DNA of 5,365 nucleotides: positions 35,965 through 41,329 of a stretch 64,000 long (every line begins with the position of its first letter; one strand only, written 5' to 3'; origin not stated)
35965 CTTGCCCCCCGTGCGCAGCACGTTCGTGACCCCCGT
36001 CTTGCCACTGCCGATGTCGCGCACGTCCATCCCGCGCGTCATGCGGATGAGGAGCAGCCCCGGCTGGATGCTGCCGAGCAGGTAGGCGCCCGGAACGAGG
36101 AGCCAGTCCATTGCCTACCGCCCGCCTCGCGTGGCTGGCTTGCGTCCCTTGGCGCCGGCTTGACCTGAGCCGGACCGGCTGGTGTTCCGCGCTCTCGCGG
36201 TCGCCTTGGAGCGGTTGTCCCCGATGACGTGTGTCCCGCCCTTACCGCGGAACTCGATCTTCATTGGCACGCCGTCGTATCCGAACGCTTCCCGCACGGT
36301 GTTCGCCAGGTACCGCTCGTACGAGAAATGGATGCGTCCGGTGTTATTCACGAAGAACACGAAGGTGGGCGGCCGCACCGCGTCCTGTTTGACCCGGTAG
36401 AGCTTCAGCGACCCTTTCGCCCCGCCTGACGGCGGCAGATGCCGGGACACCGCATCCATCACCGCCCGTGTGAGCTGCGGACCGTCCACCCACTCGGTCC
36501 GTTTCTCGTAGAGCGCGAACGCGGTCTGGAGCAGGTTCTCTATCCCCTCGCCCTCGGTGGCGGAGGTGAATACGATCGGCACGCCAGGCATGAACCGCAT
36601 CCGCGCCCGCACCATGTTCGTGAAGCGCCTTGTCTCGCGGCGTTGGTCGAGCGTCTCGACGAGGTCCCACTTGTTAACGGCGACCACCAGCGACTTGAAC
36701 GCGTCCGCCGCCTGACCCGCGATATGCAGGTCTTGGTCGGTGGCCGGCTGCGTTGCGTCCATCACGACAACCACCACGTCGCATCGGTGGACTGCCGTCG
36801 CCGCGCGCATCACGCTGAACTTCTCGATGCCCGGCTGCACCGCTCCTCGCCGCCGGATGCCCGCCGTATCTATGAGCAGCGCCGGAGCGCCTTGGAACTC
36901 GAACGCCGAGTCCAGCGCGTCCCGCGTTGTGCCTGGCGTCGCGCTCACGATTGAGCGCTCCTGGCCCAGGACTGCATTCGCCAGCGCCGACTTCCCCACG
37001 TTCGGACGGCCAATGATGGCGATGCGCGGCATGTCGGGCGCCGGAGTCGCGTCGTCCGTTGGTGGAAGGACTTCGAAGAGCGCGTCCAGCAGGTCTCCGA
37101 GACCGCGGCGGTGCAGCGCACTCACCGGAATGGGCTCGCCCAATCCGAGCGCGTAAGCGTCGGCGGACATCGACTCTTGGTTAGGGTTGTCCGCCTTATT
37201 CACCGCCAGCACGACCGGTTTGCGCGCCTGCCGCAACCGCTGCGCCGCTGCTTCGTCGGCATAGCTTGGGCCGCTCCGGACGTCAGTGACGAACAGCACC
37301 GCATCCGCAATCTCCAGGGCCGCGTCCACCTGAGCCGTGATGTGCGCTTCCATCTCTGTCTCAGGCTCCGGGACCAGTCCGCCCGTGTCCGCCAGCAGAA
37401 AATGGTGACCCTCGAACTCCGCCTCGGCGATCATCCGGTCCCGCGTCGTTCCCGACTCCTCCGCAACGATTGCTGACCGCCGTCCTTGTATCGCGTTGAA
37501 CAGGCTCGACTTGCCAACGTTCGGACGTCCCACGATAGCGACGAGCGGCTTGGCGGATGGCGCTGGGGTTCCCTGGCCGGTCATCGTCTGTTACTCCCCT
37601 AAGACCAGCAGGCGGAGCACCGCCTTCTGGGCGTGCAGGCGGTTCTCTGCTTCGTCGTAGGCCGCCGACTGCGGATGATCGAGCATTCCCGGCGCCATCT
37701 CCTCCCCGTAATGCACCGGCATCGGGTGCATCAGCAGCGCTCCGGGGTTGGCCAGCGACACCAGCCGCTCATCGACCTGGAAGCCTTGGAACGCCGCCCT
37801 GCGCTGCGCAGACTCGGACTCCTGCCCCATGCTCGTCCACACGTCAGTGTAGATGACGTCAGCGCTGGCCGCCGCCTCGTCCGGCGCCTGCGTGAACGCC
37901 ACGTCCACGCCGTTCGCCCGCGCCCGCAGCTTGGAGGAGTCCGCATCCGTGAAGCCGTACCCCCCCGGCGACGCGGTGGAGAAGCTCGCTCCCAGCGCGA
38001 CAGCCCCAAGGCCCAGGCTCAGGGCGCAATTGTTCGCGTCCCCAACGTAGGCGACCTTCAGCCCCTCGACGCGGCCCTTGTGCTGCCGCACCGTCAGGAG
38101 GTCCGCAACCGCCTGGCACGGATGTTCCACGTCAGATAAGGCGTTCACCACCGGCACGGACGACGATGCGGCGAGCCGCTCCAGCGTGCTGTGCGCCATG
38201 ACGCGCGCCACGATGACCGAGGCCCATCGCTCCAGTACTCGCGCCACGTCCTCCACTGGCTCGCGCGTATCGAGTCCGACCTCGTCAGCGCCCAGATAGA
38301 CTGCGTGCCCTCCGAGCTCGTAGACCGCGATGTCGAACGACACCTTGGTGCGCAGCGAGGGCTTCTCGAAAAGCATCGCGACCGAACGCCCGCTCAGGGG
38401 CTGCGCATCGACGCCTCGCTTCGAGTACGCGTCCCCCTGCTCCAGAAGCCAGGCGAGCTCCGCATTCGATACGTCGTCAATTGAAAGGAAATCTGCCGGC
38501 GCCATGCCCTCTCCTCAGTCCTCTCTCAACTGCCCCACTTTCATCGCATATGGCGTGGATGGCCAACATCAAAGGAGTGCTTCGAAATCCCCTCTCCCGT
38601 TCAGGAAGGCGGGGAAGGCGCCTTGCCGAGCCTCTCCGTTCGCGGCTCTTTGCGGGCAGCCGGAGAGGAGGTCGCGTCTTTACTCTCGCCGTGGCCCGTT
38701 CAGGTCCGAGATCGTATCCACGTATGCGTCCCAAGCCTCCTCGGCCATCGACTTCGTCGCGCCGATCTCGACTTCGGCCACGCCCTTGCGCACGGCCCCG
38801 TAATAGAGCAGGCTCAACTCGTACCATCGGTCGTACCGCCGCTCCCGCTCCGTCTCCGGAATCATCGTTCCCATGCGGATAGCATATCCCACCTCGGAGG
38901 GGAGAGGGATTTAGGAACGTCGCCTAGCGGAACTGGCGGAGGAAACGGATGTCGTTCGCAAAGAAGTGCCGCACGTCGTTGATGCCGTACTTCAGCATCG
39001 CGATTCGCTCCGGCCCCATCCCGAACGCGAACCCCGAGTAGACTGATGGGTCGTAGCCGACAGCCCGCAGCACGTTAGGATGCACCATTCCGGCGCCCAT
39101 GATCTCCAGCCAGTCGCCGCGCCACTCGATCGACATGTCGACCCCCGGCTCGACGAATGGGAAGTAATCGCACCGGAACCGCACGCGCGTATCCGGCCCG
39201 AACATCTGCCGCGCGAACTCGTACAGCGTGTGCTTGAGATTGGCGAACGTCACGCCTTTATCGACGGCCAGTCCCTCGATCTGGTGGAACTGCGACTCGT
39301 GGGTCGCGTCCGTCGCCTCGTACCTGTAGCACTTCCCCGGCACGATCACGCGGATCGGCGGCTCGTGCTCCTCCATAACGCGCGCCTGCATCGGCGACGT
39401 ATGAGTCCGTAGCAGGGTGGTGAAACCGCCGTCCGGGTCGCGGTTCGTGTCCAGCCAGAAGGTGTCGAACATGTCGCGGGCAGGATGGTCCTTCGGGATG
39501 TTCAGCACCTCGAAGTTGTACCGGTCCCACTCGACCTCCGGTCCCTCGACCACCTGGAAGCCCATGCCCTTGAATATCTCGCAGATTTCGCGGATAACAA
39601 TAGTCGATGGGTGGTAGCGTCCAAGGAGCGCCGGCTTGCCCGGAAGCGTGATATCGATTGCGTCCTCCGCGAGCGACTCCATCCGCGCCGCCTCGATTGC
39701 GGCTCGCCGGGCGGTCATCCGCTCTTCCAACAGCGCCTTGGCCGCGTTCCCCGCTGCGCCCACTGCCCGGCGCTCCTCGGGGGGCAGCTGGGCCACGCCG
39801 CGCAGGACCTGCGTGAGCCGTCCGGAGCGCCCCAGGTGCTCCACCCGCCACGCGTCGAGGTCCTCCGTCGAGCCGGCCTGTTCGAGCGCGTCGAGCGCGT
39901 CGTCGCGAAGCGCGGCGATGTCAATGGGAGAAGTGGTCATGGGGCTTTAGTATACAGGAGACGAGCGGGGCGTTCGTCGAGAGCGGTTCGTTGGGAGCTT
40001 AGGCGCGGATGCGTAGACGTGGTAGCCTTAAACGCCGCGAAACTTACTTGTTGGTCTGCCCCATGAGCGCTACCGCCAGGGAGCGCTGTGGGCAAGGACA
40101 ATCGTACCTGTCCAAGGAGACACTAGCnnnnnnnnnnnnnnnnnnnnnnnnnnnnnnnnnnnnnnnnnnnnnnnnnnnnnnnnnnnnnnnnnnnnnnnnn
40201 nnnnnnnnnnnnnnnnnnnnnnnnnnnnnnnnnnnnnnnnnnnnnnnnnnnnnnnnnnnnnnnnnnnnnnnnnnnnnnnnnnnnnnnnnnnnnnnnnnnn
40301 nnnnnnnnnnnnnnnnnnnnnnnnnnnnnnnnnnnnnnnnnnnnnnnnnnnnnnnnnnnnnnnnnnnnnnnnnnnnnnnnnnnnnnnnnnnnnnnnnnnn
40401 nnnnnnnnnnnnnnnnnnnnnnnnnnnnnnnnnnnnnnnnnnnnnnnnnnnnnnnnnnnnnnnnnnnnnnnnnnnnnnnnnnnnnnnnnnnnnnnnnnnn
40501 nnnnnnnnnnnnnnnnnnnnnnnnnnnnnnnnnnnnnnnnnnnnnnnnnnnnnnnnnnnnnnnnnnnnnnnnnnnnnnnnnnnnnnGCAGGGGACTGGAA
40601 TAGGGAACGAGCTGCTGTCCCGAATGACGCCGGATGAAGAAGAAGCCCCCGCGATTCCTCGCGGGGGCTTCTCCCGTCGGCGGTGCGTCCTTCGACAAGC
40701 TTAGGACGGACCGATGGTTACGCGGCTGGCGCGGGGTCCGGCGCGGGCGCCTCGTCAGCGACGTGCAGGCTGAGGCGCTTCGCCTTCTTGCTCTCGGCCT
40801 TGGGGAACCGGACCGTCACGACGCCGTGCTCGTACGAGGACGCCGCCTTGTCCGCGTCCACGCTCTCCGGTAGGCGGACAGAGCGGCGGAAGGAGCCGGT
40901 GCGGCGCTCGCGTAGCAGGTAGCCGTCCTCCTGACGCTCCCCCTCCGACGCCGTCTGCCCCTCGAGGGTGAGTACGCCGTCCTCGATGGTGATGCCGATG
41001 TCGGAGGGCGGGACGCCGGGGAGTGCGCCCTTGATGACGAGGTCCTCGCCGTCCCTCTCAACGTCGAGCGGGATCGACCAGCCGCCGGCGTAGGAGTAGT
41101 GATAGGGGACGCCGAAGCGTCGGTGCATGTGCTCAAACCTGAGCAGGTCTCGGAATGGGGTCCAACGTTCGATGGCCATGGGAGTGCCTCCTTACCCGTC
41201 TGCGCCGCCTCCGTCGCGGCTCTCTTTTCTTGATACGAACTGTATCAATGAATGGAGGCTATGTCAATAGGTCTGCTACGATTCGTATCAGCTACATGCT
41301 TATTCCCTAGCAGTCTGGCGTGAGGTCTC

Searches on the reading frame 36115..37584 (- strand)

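Call 30: search_protein_families(library=pfam, proteins=[window:36115-37584:-])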
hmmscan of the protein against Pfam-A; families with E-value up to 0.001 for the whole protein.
window:36115-37584:- (489 aa): 14 families
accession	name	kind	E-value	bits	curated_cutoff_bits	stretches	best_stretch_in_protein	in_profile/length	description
PF01926.29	MMR_HSR1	-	7.5e-52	174.7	21.9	2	15-130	2-113/113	50S ribosome-binding GTPase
PF02421.24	FeoB_N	-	1.4e-30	106.3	27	2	187-354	2-155/156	Ferrous iron transport protein B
PF14714.11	KH_dom-like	-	1.7e-24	86.3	27.3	1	369-446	5-81/81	KH-domain-like of EngA bacterial GTPase enzymes, C-terminal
PF00009.33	GTP_EFTU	-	3.1e-22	79.5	26.5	2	251-357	77-184/188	Elongation factor Tu GTP binding domain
PF00350.29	Dynamin_N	-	1.5e-12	48.3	27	0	188-220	1-33/168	Dynamin family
PF04548.22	AIG1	-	5.2e-12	46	27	2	187-301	2-116/212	AIG1 family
PF03193.22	RsgA_GTPase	-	3.6e-09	37.1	30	0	14-45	108-139/174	RsgA GTPase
PF02492.25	cobW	-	3.8e-05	23.8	20.7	0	250-330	98-177/180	CobW/HypB/UreG, nucleotide-binding domain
PF16897.10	MMR_HSR1_Xtn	-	4.7e-05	23.7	35.2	0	123-173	57-104/106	C-terminal region of MMR_HSR1 domain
PF00005.33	ABC_tran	-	7.4e-05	23.8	25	0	13-43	12-38/137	ABC transporter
PF00071.28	Ras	-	9.8e-05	22.4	21.6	0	188-355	2-156/162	Ras family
PF13191.12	AAA_16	-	0.00057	20.9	32.6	0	11-141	24-151/167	AAA ATPase domain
PF05621.17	TniB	-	0.00086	19.2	22.4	0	179-204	29-54/189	Bacterial TniB protein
PF08477.19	Roc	-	0.00088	19.9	27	0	15-36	2-23/119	Ras of Complex, Roc, domain of DAPkinase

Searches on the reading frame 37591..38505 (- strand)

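Call 30: search_protein_families(library=pfam, proteins=[window:37591-38505:-])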
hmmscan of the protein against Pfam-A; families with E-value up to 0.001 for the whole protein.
window:37591-38505:- (304 aa): 2 families
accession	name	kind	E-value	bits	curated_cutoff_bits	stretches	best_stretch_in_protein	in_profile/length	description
PF00185.30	OTCace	-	2.3e-44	151.6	29.4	1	147-299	1-156/157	Aspartate/ornithine carbamoyltransferase, Asp/Orn binding domain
PF02729.26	OTCace_N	-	8.1e-41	140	29.9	1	5-141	2-148/148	Aspartate/ornithine carbamoyltransferase, carbamoyl-P binding domain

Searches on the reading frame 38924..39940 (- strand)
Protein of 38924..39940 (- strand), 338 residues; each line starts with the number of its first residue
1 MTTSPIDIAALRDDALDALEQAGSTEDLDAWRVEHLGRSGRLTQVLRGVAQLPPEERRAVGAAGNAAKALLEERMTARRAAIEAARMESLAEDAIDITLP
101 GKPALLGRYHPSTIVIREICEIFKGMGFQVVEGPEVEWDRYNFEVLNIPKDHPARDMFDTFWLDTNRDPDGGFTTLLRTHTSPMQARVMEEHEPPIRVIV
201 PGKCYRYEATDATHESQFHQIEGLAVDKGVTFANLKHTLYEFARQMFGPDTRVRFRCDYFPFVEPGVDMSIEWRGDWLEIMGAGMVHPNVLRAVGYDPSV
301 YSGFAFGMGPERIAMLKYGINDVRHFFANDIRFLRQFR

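Call 30: search_protein_families(library=pfam, proteins=[window:38924-39940:-])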
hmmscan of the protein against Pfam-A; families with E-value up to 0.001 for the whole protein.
window:38924-39940:- (338 aa): 2 families
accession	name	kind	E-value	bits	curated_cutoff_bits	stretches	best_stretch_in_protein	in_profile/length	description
PF01409.25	tRNA-synt_2d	-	2.9e-99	331.9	19.8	1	95-337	2-246/246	tRNA synthetases class II core domain (F)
PF02912.23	Phe_tRNA-synt_N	-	2.6e-19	69.4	22.3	1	24-88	2-66/69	Aminoacyl tRNA synthetase class II, N-terminal domain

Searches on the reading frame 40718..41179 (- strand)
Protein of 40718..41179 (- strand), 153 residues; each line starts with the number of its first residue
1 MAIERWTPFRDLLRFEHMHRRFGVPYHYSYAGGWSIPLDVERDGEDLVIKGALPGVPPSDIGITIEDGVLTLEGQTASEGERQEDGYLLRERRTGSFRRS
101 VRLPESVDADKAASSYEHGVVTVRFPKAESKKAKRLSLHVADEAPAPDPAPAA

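Call 30: search_protein_families(library=pfam, proteins=[window:40718-41179:-])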
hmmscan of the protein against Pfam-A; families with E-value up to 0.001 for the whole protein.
window:40718-41179:- (153 aa): 2 families
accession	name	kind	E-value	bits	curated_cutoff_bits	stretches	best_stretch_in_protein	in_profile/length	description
PF00011.27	HSP20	-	6.8e-18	65.1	20.8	1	41-134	3-97/102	Hsp20/alpha crystallin family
PF17886.7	ArsA_HSP20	-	0.00015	21.7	22.5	0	48-125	5-63/63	HSP20-like domain found in ArsA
